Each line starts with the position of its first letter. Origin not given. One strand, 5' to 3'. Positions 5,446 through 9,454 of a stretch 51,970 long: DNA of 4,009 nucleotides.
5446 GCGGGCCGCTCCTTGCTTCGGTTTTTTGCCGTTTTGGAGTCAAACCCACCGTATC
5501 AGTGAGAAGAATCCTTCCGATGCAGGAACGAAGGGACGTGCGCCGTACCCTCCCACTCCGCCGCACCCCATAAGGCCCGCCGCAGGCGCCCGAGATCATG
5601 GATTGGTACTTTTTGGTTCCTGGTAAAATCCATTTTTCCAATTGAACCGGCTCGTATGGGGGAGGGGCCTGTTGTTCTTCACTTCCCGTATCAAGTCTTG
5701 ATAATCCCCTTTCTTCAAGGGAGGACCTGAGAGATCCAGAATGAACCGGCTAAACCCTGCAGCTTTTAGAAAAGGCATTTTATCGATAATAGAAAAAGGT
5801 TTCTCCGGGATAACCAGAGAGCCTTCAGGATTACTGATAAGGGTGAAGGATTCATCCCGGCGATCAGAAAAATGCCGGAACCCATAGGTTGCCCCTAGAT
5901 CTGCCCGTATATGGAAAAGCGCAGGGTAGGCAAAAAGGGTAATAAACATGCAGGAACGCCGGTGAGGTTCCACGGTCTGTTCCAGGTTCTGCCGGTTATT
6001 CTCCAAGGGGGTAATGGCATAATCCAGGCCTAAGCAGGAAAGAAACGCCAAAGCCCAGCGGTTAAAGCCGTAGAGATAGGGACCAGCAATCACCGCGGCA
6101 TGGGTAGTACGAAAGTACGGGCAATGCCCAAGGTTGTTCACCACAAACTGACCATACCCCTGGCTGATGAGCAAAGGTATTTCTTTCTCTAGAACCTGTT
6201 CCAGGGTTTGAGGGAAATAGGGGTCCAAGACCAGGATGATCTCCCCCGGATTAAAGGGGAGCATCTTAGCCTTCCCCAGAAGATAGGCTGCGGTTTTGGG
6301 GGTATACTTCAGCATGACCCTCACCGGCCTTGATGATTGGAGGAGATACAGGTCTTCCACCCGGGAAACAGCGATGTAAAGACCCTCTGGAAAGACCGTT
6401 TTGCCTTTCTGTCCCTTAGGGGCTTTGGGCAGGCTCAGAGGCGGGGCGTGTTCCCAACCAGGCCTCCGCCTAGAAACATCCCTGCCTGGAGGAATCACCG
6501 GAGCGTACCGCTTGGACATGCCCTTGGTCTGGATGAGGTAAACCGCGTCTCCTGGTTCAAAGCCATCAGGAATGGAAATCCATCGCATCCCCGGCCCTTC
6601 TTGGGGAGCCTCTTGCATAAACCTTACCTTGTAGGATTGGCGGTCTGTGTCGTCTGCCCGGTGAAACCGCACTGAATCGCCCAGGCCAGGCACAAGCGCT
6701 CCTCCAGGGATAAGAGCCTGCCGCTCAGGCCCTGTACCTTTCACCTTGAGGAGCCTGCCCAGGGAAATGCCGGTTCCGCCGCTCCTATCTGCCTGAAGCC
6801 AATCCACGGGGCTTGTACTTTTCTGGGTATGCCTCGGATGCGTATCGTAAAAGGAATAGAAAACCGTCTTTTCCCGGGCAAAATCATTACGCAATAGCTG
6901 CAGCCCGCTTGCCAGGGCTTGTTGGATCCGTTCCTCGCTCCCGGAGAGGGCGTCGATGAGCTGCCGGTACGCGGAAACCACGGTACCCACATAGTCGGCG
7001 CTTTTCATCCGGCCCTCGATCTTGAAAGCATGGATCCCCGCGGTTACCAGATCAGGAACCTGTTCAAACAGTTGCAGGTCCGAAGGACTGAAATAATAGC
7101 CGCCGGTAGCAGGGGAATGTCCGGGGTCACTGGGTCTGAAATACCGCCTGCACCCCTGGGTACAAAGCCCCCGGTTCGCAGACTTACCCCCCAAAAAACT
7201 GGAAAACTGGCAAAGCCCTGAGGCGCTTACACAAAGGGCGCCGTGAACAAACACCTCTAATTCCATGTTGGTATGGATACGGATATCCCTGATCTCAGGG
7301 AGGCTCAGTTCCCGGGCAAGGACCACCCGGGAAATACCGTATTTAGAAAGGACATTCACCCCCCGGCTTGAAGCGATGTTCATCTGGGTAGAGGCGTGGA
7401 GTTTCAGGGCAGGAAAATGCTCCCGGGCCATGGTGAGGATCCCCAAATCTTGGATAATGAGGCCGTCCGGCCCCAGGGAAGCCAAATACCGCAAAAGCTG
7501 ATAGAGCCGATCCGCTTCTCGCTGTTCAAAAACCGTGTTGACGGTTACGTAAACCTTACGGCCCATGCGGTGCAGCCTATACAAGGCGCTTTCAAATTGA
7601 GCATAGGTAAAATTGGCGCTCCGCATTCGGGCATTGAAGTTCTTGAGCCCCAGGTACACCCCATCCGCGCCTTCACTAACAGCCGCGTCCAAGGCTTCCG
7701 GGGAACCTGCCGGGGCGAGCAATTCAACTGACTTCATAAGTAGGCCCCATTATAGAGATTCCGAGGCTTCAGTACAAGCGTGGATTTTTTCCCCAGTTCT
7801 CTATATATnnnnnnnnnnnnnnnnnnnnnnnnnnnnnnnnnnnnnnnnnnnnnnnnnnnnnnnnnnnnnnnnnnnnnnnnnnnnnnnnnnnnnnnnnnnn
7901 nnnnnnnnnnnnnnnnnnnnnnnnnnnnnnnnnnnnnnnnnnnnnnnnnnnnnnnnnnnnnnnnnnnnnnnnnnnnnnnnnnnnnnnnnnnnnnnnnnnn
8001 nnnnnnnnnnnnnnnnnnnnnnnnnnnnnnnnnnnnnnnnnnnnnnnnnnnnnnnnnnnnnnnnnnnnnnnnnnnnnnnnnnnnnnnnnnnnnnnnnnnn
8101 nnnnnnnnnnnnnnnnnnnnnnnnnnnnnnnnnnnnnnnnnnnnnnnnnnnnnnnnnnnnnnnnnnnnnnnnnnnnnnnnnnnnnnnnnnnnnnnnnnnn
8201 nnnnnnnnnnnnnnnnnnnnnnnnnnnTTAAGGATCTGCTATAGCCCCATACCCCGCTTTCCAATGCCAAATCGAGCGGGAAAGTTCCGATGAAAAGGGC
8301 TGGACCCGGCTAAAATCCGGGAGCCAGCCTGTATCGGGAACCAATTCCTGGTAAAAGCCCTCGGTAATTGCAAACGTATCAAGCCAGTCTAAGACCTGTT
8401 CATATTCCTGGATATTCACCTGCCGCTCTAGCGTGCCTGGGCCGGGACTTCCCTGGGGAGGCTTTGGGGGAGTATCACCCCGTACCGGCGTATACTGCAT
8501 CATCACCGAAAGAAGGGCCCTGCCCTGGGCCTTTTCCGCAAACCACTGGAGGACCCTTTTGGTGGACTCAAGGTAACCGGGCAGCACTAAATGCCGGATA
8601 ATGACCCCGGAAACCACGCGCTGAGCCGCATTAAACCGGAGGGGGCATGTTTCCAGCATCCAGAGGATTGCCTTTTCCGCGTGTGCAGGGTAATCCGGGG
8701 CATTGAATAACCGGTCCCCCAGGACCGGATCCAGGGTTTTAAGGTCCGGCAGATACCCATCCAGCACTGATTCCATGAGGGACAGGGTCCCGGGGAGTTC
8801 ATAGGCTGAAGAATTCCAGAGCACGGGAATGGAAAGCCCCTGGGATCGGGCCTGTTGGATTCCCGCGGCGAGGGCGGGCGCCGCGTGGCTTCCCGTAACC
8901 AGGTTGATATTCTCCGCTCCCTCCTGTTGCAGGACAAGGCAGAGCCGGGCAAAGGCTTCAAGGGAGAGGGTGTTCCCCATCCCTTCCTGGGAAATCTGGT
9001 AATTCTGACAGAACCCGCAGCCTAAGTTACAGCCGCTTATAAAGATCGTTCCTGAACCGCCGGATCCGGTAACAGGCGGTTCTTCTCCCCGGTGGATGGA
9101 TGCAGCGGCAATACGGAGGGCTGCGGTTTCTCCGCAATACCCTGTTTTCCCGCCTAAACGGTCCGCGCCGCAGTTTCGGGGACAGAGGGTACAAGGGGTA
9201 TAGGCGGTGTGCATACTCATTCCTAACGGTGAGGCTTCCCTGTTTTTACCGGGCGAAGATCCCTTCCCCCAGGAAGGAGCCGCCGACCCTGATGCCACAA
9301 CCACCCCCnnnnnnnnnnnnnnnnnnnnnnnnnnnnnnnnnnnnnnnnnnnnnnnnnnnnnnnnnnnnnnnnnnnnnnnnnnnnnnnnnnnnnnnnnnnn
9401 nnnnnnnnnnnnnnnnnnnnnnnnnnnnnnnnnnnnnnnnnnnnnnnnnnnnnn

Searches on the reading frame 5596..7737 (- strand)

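Call 104: search_protein_families(library=pfam, proteins=[window:5596-7737:-], max_evalue=0.00001)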
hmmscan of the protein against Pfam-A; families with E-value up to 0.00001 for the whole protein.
window:5596-7737:- (713 aa): 1 family
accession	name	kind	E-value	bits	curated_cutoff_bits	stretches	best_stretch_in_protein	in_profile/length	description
PF01136.24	Peptidase_U32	-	1.1e-74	251.2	22.4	1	76-283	2-218/233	Peptidase family U32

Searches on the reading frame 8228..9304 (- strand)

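Call 104: search_protein_families(library=pfam, proteins=[window:8228-9304:-], max_evalue=0.00001)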
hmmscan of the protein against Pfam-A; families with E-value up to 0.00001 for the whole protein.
window:8228-9304:- (358 aa): 1 family
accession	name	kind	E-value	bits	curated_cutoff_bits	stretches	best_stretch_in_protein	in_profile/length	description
PF04055.27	Radical_SAM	-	5.3e-08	33.6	29.5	1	87-214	2-134/166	Radical SAM superfamily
